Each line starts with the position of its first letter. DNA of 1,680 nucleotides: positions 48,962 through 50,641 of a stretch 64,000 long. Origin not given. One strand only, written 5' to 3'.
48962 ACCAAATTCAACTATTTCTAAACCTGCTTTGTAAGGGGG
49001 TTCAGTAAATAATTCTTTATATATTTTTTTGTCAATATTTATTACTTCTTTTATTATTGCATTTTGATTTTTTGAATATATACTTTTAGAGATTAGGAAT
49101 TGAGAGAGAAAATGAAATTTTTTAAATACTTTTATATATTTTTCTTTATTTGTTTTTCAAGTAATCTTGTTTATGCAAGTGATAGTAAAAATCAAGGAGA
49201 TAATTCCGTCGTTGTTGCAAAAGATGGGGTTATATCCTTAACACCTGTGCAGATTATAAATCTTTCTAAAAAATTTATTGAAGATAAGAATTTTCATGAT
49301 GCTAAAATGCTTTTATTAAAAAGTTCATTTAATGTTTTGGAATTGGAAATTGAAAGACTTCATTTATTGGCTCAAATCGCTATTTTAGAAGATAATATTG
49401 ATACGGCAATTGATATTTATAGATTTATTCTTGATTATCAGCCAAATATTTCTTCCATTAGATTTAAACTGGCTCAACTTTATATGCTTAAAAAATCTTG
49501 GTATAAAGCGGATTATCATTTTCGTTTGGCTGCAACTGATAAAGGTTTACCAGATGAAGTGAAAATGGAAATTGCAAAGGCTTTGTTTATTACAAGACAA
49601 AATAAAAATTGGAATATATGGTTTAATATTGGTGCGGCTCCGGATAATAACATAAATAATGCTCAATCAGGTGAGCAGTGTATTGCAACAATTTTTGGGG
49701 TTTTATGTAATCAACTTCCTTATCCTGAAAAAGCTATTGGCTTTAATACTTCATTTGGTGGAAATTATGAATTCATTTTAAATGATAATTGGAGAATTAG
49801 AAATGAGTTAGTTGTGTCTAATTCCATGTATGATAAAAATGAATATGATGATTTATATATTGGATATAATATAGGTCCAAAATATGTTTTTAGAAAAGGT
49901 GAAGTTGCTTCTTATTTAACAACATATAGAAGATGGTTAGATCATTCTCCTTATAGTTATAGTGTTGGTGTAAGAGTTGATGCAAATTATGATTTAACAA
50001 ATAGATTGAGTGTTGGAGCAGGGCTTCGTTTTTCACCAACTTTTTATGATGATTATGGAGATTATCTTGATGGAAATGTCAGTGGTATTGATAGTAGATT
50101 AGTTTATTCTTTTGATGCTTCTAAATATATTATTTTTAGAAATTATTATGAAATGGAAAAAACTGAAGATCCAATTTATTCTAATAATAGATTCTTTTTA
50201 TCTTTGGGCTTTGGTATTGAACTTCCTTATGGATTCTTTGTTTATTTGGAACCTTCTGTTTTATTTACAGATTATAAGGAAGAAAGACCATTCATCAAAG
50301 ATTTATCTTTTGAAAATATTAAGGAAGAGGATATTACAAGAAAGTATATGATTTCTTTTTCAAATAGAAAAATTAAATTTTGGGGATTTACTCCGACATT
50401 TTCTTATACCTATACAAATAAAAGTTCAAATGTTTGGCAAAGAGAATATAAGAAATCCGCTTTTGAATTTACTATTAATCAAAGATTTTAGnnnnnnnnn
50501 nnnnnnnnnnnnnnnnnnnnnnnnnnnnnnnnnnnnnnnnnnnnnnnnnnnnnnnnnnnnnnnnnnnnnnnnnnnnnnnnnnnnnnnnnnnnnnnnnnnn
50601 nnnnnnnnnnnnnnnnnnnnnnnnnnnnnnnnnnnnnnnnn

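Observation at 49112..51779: Candidate Slam-like translocator gene directly upstream of a phase-variable surface-lipoprotein gene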

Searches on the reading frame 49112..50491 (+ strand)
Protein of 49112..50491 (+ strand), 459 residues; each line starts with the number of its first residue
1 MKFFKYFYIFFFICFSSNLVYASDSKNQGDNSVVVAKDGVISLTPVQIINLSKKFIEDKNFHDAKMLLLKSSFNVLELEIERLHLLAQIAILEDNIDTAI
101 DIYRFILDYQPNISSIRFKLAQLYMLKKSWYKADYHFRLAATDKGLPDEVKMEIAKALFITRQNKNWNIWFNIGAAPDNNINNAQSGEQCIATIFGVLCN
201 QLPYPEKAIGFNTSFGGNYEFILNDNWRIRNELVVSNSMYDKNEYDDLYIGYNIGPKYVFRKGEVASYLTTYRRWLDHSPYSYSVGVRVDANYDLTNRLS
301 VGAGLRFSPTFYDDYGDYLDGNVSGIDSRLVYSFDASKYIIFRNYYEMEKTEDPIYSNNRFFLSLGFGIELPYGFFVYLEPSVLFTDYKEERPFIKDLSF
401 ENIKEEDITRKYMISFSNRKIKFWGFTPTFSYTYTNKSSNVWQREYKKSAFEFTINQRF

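Call 5: search_protein_families(library=pfam, proteins=[window:49112-50491:+], max_evalue=1)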
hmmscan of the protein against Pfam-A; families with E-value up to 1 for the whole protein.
window:49112-50491:+ (459 aa): 5 families
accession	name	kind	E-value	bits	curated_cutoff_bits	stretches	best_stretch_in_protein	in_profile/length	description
PF04575.19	SlipAM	-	2.8e-30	106.3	22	1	167-459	1-288/288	Surface lipoprotein assembly modifier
PF24575.1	TPR_Slam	-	9.2e-06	26.5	35.2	1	87-134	54-101/104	Surface lipoprotein assembly modifier, N-terminal TPR repeats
PF22049.1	PRRSV-NSP11_N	-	0.12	13.4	27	1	225-272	41-89/90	PRRSV nonstructural protein 11 N-terminal domain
PF22050.1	Toddler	-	0.28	12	27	1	1-28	1-28/58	Apelin receptor early endogenous ligand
PF13505.12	OMP_b-brl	-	0.39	11.3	28.7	1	283-380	42-149/175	Outer membrane protein beta-barrel domain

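Call 6: search_protein_families(library=ncbifam, proteins=[window:49112-50491:+], max_evalue=1)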
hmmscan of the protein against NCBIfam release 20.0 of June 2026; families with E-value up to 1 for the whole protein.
window:49112-50491:+ (459 aa): 4 families
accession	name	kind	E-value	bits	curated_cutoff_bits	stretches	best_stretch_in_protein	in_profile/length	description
TIGR02917.1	PEP_TPR_lipo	equivalog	0.02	12.8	312.2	2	83-127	502-546/899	XrtA/PEP-CTERM system TPR-repeat protein PrsT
NF040561.1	PrimPol_Msp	equivalog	0.082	11.4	200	1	56-129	2-75/515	CRISPR-associated primase-polymerase type A1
TIGR02552.1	LcrH_SycD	equivalog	0.15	11.8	104.8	1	69-142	7-80/136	SycD/LcrH family type III secretion system chaperone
NF049866.1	outer_TDE1717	subfamily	0.57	10.1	135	0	352-386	140-174/210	TDE1717 family outer membrane beta-barrel protein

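Call 11: find_encoding_contigs(protein=window:49112-50491:+, flank=10000, max_places=6)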
Protein window:49112-50491:+ (459 aa): 3 contigs read that carry it; 3 places shown.
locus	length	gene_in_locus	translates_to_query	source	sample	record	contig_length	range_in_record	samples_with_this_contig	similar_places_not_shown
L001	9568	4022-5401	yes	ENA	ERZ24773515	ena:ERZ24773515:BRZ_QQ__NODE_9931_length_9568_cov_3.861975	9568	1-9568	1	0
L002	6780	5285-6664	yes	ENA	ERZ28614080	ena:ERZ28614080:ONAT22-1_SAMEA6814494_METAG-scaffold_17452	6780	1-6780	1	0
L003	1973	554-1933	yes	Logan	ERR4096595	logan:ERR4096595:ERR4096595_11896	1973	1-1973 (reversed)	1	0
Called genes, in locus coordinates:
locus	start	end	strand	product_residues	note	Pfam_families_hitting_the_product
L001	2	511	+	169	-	?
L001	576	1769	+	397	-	PF00162:PGK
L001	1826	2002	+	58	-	-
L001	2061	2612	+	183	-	-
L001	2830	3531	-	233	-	PF00702:Hydrolase, PF13419:HAD_2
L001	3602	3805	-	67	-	PF13242:Hydrolase_like (weak)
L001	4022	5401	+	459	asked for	PF24575:TPR_Slam (faint), PF04575:SlipAM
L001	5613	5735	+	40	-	-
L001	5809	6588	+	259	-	-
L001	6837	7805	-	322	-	PF01073:3Beta_HSD, PF01370:Epimerase, PF02719:Polysacc_synt_2, PF04321:RmlD_sub_bind, PF05368:NmrA (faint), PF13460:NAD_binding_10 (weak), PF16363:GDP_Man_Dehyd, PF07993:NAD_binding_4 (weak)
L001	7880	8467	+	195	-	PF03167:UDG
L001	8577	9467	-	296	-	-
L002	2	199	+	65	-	?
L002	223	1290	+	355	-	-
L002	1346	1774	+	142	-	PF00691:OmpA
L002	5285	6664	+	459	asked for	PF24575:TPR_Slam (faint), PF04575:SlipAM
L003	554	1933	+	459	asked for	PF24575:TPR_Slam (faint), PF04575:SlipAM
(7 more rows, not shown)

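Call 12: find_homologous_proteins(query=window:49112-50488:+)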
Query window:49112-50488:+ (459 aa): 319 proteins with E <= 0.001 among 3502 candidates; the best 120 are listed.
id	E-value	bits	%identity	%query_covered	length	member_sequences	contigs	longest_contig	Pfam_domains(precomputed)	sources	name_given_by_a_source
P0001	0.0e+0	1035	99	100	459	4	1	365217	PF24575.2,PF04575.20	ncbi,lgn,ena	-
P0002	8.5e-188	643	65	93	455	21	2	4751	PF04575.20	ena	-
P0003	1.1e-187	643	65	92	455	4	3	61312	PF04575.20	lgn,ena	-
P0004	5.4e-182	624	61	100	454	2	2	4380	PF24575.2,PF04575.20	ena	-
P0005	6.8e-182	624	63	95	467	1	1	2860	PF14559.13,PF24575.2,PF04575.20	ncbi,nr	ncbi:MAG: DUF560 domain-containing protein [Alphaproteobacteria bacterium]|nr:DUF560 domain-containi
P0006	5.7e-179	614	61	97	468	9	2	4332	PF04575.20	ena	-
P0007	4.0e-178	611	60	99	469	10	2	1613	PF24575.2,PF04575.20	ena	-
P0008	4.2e-178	611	58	98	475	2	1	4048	PF14559.13,PF24575.2,PF04575.20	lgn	-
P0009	1.4e-171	590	62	92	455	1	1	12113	PF14559.13,PF13505.13,PF04575.20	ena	-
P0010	2.0e-169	582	62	93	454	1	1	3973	PF14559.13,PF04575.20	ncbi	-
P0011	1.4e-168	580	58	97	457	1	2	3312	PF04575.20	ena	-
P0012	3.8e-167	575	60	95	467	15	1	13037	PF04575.20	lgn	-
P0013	2.1e-163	563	57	100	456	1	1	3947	PF04575.20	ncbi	-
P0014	2.0e-162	559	55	100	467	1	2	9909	PF04575.20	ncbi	-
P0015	5.9e-156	538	56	92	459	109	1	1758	PF14559.13,PF24575.2,PF04575.20,PF13432.13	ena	-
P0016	3.8e-155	535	53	98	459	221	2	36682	PF04575.20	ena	-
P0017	2.5e-153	529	51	100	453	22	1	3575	PF04575.20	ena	-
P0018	5.5e-151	522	52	98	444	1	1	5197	PF14559.13,PF24575.2,PF13505.13,PF04575.20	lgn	-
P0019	8.9e-151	521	50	99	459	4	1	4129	PF14559.13,PF24575.2,PF04575.20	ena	-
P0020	4.7e-150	519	53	93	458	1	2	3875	PF04575.20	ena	-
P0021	2.3e-149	516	53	93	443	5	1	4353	PF14559.13,PF04575.20,PF00515.35,PF13432.13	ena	-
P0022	3.1e-149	516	52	93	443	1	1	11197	PF24575.2,PF04575.20,PF13424.13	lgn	-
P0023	1.3e-148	514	53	92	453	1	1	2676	PF13505.13,PF04575.20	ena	-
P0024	2.1e-148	513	55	92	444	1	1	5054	PF04575.20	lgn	-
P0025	2.9e-148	513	51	98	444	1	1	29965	PF24575.2,PF04575.20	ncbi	-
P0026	4.2e-148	512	50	100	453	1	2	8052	PF13505.13,PF04575.20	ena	-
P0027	4.8e-148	512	51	98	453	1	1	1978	PF14559.13,PF04575.20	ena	-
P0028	5.0e-148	512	53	92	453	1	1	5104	PF13505.13,PF04575.20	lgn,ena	-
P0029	6.0e-148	512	50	100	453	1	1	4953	PF04575.20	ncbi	-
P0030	7.9e-148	511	50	100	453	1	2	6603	PF13505.13,PF04575.20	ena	-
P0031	8.2e-148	511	55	90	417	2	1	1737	PF14559.13,PF24575.2,PF04575.20,PF13424.13,PF07719.24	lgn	-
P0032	9.0e-148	511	51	98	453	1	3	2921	PF13505.13,PF04575.20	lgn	-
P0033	9.3e-148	511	53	92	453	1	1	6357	PF13505.13,PF04575.20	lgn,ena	-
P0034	9.5e-148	511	51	98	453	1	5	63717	PF13505.13,PF04575.20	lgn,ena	-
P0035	1.0e-147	511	51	98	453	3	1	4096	PF13505.13,PF04575.20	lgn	-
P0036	1.1e-147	511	53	92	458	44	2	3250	PF04575.20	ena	-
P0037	1.1e-147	511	53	92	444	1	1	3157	PF13505.13,PF04575.20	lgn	-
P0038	1.2e-147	511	51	98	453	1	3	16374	PF13505.13,PF04575.20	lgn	-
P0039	1.2e-147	511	50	98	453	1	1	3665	PF13505.13,PF04575.20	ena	-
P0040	1.2e-147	511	53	92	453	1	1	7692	PF13505.13,PF04575.20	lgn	-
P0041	1.2e-147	511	51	98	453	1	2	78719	PF04575.20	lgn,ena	-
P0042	1.3e-147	511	51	98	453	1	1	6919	PF13505.13,PF04575.20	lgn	-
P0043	1.3e-147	511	51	98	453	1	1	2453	PF13505.13,PF04575.20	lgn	-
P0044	1.4e-147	510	51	98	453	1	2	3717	PF13505.13,PF04575.20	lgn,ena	-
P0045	1.9e-147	510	53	92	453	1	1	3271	PF13505.13,PF04575.20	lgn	-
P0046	2.0e-147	510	51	99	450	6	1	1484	PF14559.13,PF24575.2,PF04575.20,PF00515.35,PF13176.13,PF13432.13,PF13428.13,PF13181.13,PF07719.24,PF13174.13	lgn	-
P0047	2.0e-147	510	50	98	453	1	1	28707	PF04575.20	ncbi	-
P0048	2.5e-147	510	50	98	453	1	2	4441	PF13505.13,PF04575.20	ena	-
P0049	2.9e-147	509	53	92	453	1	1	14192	PF13505.13,PF04575.20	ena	-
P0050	3.6e-147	509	51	98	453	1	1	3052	PF13505.13,PF04575.20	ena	-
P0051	3.7e-147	509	53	92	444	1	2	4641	PF13505.13,PF04575.20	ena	-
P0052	4.1e-147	509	50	98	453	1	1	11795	PF13505.13,PF04575.20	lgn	-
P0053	4.3e-147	509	50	98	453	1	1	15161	PF13505.13,PF04575.20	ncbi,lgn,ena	-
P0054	5.9e-147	508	49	100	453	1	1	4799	PF13505.13,PF04575.20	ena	-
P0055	6.5e-147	508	53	93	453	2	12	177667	PF04575.20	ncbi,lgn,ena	-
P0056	6.8e-147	508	49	100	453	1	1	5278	PF13505.13,PF04575.20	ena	-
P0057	7.1e-147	508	49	100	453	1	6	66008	PF13505.13,PF04575.20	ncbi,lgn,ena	-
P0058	7.2e-147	508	49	100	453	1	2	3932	PF04575.20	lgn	-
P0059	7.4e-147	508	52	92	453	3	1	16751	PF24575.2,PF13505.13,PF04575.20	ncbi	-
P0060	8.3e-147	508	50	96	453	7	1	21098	PF14559.13,PF04575.20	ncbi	-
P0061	8.4e-147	508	51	98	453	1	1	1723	PF04575.20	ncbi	-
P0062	9.4e-147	508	49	100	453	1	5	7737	PF04575.20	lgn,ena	-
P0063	9.7e-147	508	50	98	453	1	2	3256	PF13505.13,PF04575.20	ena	-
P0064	1.0e-146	508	49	100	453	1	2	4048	PF13505.13,PF04575.20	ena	-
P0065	1.1e-146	508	50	98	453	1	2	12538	PF13505.13,PF04575.20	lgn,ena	-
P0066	1.4e-146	507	52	92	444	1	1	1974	PF04575.20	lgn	-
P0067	1.5e-146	507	49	100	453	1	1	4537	PF04575.20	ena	-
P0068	1.5e-146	507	53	92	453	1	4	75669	PF04575.20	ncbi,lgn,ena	-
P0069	1.6e-146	507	52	92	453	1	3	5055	PF13505.13,PF04575.20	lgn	-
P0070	1.6e-146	507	50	98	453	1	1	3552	PF13505.13,PF04575.20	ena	-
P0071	1.7e-146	507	50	98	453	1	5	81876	PF13505.13,PF04575.20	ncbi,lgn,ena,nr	ncbi:MAG: DUF560 domain-containing protein [Alphaproteobacteria bacterium]|nr:DUF560 domain-containi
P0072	1.7e-146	507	50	98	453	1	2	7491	PF04575.20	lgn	-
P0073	1.8e-146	507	50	98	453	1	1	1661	PF04575.20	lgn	-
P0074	1.8e-146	507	50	98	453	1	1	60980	PF04575.20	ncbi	-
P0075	2.0e-146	507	50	100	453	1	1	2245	PF04575.20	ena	-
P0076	2.2e-146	507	52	92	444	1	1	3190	PF13505.13,PF04575.20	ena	-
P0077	2.4e-146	506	50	98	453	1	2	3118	PF04575.20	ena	-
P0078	2.4e-146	506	53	92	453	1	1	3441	PF13505.13,PF04575.20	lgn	-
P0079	2.5e-146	506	50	100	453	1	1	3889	PF13505.13,PF04575.20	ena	-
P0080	2.7e-146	506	52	92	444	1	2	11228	PF13505.13,PF04575.20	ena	-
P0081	2.9e-146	506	52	92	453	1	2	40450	PF04575.20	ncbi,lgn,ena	-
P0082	3.2e-146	506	49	100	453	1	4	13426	PF04575.20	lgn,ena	-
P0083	3.5e-146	506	52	92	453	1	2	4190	PF04575.20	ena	-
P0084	3.5e-146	506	49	100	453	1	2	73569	PF04575.20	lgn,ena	-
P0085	3.8e-146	506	52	92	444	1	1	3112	PF13505.13,PF04575.20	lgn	-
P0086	3.9e-146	506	52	92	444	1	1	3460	PF04575.20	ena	-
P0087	4.8e-146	505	53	92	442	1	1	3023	PF04575.20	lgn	-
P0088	4.8e-146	505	53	92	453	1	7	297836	PF04575.20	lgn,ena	-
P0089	5.0e-146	505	52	92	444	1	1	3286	PF13505.13,PF04575.20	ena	-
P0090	7.9e-146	505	49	100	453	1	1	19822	PF04575.20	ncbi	-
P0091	8.9e-146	504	50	98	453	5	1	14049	PF13505.13,PF04575.20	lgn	-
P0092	9.9e-146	504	49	100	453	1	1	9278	PF13505.13,PF04575.20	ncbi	-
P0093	9.9e-146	504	50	98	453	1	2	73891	PF04575.20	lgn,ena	-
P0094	1.0e-145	504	53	92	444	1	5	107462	PF04575.20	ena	-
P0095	1.0e-145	504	52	92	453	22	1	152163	PF13505.13,PF04575.20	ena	-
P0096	1.2e-145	504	52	92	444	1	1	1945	PF13505.13,PF04575.20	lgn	-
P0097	1.7e-145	504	50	96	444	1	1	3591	PF04575.20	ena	-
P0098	3.4e-145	503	49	100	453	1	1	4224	PF13505.13,PF04575.20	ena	-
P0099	4.6e-145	502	49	98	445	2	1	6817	PF14559.13,PF13505.13,PF04575.20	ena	-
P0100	7.6e-145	501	57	83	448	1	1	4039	PF14559.13,PF24575.2,PF13505.13,PF04575.20,PF00515.35,PF13432.13,PF13428.13,PF13181.13,PF07719.24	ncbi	-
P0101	1.8e-144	500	49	98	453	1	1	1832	PF13505.13,PF04575.20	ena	-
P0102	6.6e-144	498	50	94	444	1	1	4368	PF13505.13,PF04575.20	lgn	-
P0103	8.6e-144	498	49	100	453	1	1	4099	PF24575.2,PF04575.20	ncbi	-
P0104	9.0e-144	498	52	91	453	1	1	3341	PF14559.13,PF13505.13,PF04575.20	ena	-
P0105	9.0e-144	498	52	92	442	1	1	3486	PF04575.20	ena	-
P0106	1.5e-143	497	52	92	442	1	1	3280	PF13505.13,PF04575.20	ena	-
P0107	2.9e-143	496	51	92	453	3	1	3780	PF04575.20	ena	-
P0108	3.2e-143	496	49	98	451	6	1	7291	PF14559.13,PF24575.2,PF13505.13,PF04575.20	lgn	-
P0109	1.2e-142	494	51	92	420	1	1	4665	PF14559.13,PF24575.2,PF04575.20,PF13432.13,PF13428.13,PF13181.13,PF07719.24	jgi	jgi:tetratricopeptide (TPR) repeat protein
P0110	9.2e-142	491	50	91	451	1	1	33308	PF14559.13,PF24575.2,PF04575.20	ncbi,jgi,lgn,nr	ncbi:MAG: surface lipoprotein assembly modifier [Deltaproteobacteria bacterium]|jgi:tetratricopeptid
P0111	4.2e-140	486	46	98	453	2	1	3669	PF04575.20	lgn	-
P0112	4.5e-140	486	51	91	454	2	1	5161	PF24575.2,PF04575.20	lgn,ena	-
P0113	9.6e-140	485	48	99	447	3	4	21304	PF14559.13,PF04575.20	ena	-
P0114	5.0e-139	482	49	94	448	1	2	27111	PF14559.13,PF04575.20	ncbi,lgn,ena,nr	ncbi:MAG: DUF560 domain-containing protein [Alphaproteobacteria bacterium]|nr:DUF560 domain-containi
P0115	2.3e-138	480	49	94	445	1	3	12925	PF14559.13,PF24575.2,PF04575.20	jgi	jgi:hypothetical protein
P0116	3.3e-136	473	49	99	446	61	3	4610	PF24575.2,PF04575.20,PF13174.13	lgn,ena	-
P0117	2.5e-135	470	48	100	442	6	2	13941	PF14559.13,PF24575.2,PF04575.20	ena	-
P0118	5.1e-132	459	47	98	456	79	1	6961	PF04575.20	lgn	-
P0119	5.5e-131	456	48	97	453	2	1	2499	PF24575.2,PF04575.20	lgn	-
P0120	5.9e-130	452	48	92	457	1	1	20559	PF04575.20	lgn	-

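Call 13: find_related_loci(query=window:49112-50488:+, collection=genome_contigs, flank=10000)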
Query window:49112-50488:+ (459 aa) in genome_contigs; peptide patterns used: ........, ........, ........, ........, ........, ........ (x = any residue, [..] = any of these).
104 stretches matched a pattern; 22 encode a relative of the query (tblastn E <= 1e-3); 22 distinct loci.
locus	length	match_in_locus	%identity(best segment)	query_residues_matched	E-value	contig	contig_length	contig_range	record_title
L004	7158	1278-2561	66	32-459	0e+0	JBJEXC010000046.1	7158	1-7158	MAG: Alphaproteobacteria bacterium isolate LOHA32_bin.034 NODE_6098_length_7158_cov_8.375757, whole genome shotgun seque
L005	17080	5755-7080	48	3-459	1e-139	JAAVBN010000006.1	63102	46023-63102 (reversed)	MAG: bacterium isolate Mgla_MAG_18-bin_5 c_000000032763, whole genome shotgun sequence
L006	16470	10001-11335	46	6-459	6e-131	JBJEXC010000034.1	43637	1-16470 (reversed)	MAG: Alphaproteobacteria bacterium isolate LOHA32_bin.034 NODE_391_length_43637_cov_7.589670, whole genome shotgun seque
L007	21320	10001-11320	45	19-459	5e-128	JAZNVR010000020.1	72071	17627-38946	MAG: Candidatus Enterousia sp. isolate T1900044788_TS20190254.MAGScoT_cleanbin_000026 SGB_2627_k141_1774929, whole genom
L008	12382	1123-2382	48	41-459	1e-127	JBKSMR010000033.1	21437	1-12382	MAG: Alphaproteobacteria bacterium isolate 125_22-69 k141_2151202, whole genome shotgun sequence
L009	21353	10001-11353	43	9-459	5e-126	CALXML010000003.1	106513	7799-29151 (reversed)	MAG: uncultured Alphaproteobacteria bacterium isolate BRZ_KL__bin36 genome assembly, contig: BRZ_KL__NODE_141_length_106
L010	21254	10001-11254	45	43-459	8e-122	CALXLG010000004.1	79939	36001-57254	MAG: uncultured Alphaproteobacteria bacterium isolate BRZ_FN__bin24 genome assembly, contig: BRZ_FN__NODE_301_length_799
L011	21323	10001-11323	44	7-459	1e-120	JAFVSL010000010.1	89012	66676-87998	MAG: Alphaproteobacteria bacterium isolate RGIG5353 Sheep_Colon-3__c759987, whole genome shotgun sequence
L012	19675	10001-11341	43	8-459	9e-121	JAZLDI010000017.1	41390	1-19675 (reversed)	MAG: Candidatus Enterousia sp. isolate T1900045038_TC20190031.MAGScoT_cleanbin_000032 SGB_4470_k141_1802323, whole genom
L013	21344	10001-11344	43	8-459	6e-120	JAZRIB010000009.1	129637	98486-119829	MAG: Candidatus Enterousia sp. isolate T1900045477_YK20190171.MAGScoT_cleanbin_000036 SGB_7287_k141_308728, whole genome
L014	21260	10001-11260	45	41-459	5e-120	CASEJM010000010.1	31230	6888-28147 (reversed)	uncultured proteobacterium isolate Batch3_idba_bin.193 genome assembly, contig: Batch3_idba_bin.193.fa_k87_5963846, whol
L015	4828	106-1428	43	7-459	5e-120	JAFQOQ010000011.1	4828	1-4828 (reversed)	MAG: Alphaproteobacteria bacterium isolate RGIG2010 Goat_Colon-1__c270220, whole genome shotgun sequence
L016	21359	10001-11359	41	4-459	5e-114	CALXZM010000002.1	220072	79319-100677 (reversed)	MAG: uncultured Alphaproteobacteria bacterium isolate BRZ_LB__bin18 genome assembly, contig: BRZ_LB__NODE_36_length_2200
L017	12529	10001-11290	43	32-459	8e-114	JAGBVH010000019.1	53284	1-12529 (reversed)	MAG: Alphaproteobacteria bacterium isolate RGIG9479 Yak_Cecum-4__c447179, whole genome shotgun sequence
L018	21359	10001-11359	40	4-459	6e-111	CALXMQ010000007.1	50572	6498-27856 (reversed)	MAG: uncultured Alphaproteobacteria bacterium isolate BRZ_KT__bin2 genome assembly, contig: BRZ_KT__NODE_435_length_5057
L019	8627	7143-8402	41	41-459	9e-109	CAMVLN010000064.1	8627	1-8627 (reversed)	MAG TPA_asm: uncultured Elusimicrobia bacterium isolate SRR8387716_bin.100_metaWRAP_v1.3_MAG genome assembly, contig: ER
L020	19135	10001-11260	44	41-459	7e-124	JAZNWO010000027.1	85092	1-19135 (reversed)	MAG: Candidatus Avelusimicrobium sp. isolate T1900044783_TS20190249.MAGScoT_cleanbin_000013 SGB_2586_k141_1724, whole ge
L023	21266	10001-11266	65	38-459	0e+0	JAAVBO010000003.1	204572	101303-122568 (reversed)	MAG: bacterium isolate Mgla_MAG_30-bin_7 c_000000006231, whole genome shotgun sequence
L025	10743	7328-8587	45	41-459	3e-122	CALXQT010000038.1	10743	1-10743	MAG: uncultured Alphaproteobacteria bacterium isolate E20__bin73 genome assembly, contig: E20__k127_5923178, whole genom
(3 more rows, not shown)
